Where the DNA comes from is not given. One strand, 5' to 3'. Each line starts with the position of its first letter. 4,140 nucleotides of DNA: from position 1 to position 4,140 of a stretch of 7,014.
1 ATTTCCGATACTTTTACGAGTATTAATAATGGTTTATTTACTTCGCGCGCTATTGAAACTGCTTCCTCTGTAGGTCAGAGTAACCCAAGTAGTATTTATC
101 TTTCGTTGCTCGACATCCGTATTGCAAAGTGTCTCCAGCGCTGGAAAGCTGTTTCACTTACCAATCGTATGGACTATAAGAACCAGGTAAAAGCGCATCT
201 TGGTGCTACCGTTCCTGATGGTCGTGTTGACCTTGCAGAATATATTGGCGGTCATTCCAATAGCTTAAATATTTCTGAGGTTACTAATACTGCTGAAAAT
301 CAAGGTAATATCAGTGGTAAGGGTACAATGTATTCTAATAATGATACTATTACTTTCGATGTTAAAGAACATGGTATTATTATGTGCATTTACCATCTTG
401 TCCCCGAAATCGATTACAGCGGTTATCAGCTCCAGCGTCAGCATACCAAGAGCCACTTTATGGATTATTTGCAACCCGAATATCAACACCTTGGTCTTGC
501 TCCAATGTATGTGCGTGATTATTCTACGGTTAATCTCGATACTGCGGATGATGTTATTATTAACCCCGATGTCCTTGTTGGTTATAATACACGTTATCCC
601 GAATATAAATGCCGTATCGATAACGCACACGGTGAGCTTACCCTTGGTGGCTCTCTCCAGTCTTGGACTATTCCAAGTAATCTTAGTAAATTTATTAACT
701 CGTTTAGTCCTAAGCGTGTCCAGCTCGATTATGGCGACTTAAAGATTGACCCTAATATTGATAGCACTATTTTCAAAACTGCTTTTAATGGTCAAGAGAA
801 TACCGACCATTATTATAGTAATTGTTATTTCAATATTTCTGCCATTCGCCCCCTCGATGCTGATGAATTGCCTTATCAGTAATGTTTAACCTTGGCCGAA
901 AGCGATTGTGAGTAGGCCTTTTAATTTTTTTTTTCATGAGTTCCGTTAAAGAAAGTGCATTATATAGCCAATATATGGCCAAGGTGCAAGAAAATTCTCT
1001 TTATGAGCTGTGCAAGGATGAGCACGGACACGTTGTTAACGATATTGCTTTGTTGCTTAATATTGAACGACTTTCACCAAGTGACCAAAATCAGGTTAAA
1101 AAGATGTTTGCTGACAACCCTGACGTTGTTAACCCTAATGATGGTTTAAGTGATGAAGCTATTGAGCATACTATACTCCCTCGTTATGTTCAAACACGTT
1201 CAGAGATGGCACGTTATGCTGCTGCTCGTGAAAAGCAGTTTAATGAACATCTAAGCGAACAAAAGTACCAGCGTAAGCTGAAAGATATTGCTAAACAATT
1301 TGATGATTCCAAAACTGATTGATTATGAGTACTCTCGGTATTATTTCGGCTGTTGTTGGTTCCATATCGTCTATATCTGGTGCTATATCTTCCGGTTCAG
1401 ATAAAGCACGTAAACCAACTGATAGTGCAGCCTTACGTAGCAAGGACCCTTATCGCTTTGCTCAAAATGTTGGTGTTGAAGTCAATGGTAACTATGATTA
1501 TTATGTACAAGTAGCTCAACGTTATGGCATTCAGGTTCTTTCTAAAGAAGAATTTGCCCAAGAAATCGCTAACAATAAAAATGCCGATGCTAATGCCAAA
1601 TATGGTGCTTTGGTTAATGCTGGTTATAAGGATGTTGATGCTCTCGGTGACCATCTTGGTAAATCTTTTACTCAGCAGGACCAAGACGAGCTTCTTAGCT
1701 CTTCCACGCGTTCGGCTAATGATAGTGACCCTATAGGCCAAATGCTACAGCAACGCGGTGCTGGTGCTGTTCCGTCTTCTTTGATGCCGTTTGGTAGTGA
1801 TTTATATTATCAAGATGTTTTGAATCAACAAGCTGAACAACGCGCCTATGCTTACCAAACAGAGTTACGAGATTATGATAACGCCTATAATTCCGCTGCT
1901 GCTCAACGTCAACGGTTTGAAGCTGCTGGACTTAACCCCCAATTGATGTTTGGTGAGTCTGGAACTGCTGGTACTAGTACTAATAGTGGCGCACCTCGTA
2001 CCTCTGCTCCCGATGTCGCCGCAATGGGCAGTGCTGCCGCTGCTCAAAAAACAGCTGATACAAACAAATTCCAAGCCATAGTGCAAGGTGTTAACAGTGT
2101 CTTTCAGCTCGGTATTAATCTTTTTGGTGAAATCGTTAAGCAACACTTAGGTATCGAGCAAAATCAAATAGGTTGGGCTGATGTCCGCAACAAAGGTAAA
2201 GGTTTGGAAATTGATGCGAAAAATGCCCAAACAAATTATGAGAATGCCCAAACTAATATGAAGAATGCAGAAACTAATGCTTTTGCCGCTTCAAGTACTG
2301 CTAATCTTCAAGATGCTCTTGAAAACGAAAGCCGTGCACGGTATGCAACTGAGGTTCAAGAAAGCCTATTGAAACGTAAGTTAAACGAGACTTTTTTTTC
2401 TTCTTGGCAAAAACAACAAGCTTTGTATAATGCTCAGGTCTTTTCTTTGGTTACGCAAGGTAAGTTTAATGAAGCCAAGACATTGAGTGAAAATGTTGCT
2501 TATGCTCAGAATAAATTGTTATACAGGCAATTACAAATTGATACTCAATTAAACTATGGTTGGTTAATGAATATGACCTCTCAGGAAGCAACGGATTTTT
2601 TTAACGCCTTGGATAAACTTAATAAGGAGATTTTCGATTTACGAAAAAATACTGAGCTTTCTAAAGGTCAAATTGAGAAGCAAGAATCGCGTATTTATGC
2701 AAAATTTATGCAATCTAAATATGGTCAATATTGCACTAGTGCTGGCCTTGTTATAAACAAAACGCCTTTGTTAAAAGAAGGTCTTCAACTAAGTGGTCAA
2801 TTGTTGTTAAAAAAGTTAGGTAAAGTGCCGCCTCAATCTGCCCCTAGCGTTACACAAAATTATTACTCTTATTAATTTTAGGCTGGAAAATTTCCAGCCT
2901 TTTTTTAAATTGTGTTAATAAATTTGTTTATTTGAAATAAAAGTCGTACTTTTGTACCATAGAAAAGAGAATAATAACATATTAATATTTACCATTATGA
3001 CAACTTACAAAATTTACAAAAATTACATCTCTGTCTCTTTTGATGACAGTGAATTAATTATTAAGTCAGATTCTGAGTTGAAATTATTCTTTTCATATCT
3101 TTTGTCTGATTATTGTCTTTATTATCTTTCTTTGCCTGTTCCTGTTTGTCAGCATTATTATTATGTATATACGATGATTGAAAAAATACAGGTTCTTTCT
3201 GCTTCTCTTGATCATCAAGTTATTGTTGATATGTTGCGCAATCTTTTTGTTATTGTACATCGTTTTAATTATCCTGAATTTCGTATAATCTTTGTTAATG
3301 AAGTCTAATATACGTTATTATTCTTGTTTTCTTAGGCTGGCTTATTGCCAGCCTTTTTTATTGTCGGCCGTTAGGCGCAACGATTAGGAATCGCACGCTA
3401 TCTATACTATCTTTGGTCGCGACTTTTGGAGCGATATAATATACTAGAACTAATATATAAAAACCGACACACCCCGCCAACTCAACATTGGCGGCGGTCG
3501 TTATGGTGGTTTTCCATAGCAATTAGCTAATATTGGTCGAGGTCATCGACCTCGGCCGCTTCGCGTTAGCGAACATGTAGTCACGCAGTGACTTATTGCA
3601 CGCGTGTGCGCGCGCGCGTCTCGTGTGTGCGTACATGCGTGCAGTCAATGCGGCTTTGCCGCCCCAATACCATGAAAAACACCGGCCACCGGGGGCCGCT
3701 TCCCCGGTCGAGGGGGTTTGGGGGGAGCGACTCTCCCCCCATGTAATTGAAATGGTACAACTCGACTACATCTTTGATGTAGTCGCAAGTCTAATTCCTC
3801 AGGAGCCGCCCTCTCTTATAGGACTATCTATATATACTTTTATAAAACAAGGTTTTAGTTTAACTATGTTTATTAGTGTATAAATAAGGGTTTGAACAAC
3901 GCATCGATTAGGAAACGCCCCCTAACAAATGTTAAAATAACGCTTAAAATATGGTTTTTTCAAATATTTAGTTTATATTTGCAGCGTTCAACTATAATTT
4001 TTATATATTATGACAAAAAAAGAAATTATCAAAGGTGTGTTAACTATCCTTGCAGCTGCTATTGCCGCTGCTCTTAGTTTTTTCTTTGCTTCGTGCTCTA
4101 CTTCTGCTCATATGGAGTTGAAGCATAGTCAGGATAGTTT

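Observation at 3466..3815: GC-rich, hairpin-dense non-coding island unlike the rest of this microvirus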

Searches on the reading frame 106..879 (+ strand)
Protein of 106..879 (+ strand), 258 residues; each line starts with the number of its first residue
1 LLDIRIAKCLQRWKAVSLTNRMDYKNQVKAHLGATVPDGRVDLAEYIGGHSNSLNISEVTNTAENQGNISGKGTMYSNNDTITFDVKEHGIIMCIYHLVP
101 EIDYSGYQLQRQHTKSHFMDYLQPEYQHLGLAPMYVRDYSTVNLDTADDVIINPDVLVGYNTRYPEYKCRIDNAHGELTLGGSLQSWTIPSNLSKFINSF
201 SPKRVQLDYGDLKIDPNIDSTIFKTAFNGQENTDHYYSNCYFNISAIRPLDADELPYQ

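Call 111: search_protein_families(library=pfam, proteins=[window:106-879:+], max_evalue=0.01)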
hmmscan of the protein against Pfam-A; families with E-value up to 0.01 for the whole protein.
window:106-879:+ (258 aa): 1 family
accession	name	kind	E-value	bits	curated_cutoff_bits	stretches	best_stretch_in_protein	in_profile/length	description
PF02305.22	Phage_F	-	1.6e-15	57.3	25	1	3-250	257-493/501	Capsid protein (F protein)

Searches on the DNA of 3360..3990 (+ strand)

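Call 8: search_dna_similar(query=window:3360-3990:+, collection=phages, mode=distant, max_evalue=0.01)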
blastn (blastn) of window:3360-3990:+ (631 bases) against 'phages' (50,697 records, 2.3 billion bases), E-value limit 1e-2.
Records with a match: 4; places in all: 4; records where one place covers at least 80% of the query: 0.
Best place of each record, by identity: 80-90% 4.
By first word of the organism name: Microviridae 3; Tortoise 1.
By host as written in the record: - 3; Gopherus morafkai 1.
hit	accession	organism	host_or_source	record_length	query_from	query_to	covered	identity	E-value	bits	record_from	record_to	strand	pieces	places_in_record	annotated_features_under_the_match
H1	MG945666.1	Microviridae sp.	pig feces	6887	174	383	24%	89.6%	1e-29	201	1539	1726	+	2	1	similar to hypothetical protein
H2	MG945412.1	Microviridae sp.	pig feces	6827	299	383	13%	89.4%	1e-22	113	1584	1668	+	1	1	none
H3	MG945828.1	Microviridae sp.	pig feces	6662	299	383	13%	88.2%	1e-21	109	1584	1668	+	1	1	similar to hypothetical protein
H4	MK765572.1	Tortoise microvirus 22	Gopherus morafkai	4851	242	281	6%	87.8%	4e-3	49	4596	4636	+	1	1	none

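Call 11: get_annotated_region(hit=H1, flank=3500)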
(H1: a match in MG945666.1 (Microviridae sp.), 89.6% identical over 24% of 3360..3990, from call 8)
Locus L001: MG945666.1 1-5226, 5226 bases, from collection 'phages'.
description: UNVERIFIED: Microviridae sp. isolate 591-1801, complete genome.
organism: Microviridae sp. (NCBI taxid 2202644)
taxonomy: Viruses; Monodnaviria; Sangervirae; Phixviricota; Malgrandaviricetes; Petitvirales; Microviridae
host: -; source: pig feces; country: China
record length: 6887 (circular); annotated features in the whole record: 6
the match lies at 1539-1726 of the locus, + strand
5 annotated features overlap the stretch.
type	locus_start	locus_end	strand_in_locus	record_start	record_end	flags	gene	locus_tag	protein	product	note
misc_feature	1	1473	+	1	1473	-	-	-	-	-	similar to VP4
misc_feature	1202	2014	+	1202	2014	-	-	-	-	-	similar to hypothetical protein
misc_feature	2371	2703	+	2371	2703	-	-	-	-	-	similar to hypothetical protein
misc_feature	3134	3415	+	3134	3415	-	-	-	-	-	similar to hypothetical protein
misc_feature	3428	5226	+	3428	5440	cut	-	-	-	-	similar to VP1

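Call 12: get_annotated_region(hit=H2, flank=3500)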
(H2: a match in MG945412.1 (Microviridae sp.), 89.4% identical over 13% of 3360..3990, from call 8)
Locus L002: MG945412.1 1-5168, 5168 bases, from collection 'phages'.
description: UNVERIFIED: Microviridae sp. isolate 4132-1801, complete genome.
organism: Microviridae sp. (NCBI taxid 2202644)
taxonomy: Viruses; Monodnaviria; Sangervirae; Phixviricota; Malgrandaviricetes; Petitvirales; Microviridae
host: -; source: pig feces; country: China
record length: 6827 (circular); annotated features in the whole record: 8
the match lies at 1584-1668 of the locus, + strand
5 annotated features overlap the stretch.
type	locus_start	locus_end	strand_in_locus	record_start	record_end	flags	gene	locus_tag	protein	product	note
misc_feature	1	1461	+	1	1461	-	-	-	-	-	similar to VP4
misc_feature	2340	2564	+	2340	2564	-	-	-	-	-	similar to hypothetical protein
misc_feature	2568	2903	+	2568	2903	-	-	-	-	-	similar to peptidase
misc_feature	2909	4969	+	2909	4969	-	-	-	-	-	similar to VP1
misc_feature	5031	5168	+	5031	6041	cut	-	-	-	-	similar to VP2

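Call 13: get_annotated_region(hit=H3, flank=3500)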
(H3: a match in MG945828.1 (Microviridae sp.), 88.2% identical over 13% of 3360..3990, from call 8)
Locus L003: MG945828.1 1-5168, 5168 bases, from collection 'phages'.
description: UNVERIFIED: Microviridae sp. isolate 9000-1602, complete genome.
organism: Microviridae sp. (NCBI taxid 2202644)
taxonomy: Viruses; Monodnaviria; Sangervirae; Phixviricota; Malgrandaviricetes; Petitvirales; Microviridae
host: -; source: pig feces; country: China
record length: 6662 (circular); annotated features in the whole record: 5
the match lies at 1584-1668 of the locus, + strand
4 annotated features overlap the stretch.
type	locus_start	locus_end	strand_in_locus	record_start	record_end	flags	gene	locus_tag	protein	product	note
misc_feature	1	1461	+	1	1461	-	-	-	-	-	similar to VP4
misc_feature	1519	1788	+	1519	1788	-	-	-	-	-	similar to hypothetical protein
misc_feature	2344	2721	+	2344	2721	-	-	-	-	-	similar to hypothetical protein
misc_feature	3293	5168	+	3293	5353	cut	-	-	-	-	similar to VP1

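Call 14: get_annotated_region(hit=H4, flank=3000)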
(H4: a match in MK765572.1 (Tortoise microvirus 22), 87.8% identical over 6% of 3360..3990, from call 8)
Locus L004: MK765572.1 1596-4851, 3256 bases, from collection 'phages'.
description: Tortoise microvirus 22 isolate 22_SP_102, complete genome.
organism: Tortoise microvirus 22 (NCBI taxid 2583124)
taxonomy: Viruses; Monodnaviria; Sangervirae; Phixviricota; Malgrandaviricetes; Petitvirales; Microviridae
host: Gopherus morafkai; source: feces; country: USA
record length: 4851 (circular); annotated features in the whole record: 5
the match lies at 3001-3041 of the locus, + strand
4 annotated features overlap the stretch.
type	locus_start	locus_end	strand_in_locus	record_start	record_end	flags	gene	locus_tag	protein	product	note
CDS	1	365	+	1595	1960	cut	-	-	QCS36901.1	hypothetical protein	-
CDS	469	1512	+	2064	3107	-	-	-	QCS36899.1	DNA pilot protein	similar to PHA00327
CDS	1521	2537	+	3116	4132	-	-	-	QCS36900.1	replication initiation protein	similar to PHA00330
CDS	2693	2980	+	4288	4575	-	-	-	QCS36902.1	hypothetical protein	-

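Call 26: search_rna_families(sources=[L001, L002, L003], threshold=evalue, max_evalue=1)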
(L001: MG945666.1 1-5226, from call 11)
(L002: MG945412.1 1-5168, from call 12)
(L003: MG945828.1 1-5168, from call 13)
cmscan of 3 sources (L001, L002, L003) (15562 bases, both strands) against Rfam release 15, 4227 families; matches with E-value up to 1: 5.
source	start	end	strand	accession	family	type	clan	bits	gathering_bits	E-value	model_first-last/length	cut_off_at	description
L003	1991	2073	+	RF04154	mir-1277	Gene; miRNA;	-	36.5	81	0.00074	1-78/78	no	mir-1277 microRNA precursor family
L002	1995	2067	+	RF04052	mir-466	Gene; miRNA;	-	26.6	85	0.18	1-80/80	no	mir-466 microRNA precursor family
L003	1997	2065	-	RF04052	mir-466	Gene; miRNA;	-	25.9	85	0.27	1-80/80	no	mir-466 microRNA precursor family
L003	2003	2059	+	RF04052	mir-466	Gene; miRNA;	-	24.7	85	0.59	1-80/80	no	mir-466 microRNA precursor family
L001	4626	4676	-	RF04351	Plastid-psbl-rps4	Cis-reg;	-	23.7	68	0.36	1-53/53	no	Plastid-psbl-rps4 3UTR RNA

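Call 27: search_dna_similar(query=L002:1462-2340:+, collection=phages, mode=distant, max_evalue=0.01, max_rows=40)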
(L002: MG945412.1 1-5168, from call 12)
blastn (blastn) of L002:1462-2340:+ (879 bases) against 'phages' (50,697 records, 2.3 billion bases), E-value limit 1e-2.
Records with a match: 3; places in all: 5; records where one place covers at least 80% of the query: 2.
Best place of each record, by identity: >=99% 1; 90-95% 1; 80-90% 1.
By first word of the organism name: Microviridae 3.
By host as written in the record: - 3.
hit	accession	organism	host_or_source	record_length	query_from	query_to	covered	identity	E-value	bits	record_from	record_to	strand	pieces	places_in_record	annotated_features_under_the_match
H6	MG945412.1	Microviridae sp.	pig feces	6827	1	879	100%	100.0%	0e+0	1586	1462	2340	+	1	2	similar to hypothetical protein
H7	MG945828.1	Microviridae sp.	pig feces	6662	1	857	97%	91.9%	0e+0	1224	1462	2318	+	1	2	similar to hypothetical protein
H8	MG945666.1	Microviridae sp.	pig feces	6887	10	214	23%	84.0%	6e-54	218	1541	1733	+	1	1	similar to hypothetical protein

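Call 97: search_dna_similar(query=window:3400-3830:+, collection=plasmids, mode=distant, max_evalue=1)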
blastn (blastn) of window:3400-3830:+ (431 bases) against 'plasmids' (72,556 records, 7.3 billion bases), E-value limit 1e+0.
Records with a match: 1; places in all: 1; records where one place covers at least 80% of the query: 0.
Best place of each record, by identity: >=99% 1.
By first word of the organism name: Streptomyces 1.
By predicted mobility (MOB-suite, as given by PLSDB): mobilizable 1.
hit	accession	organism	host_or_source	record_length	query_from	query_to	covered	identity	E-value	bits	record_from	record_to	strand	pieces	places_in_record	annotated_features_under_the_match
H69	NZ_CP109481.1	Streptomyces sp. NBC_01450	-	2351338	139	161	5%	100.0%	4e-1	43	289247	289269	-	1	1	none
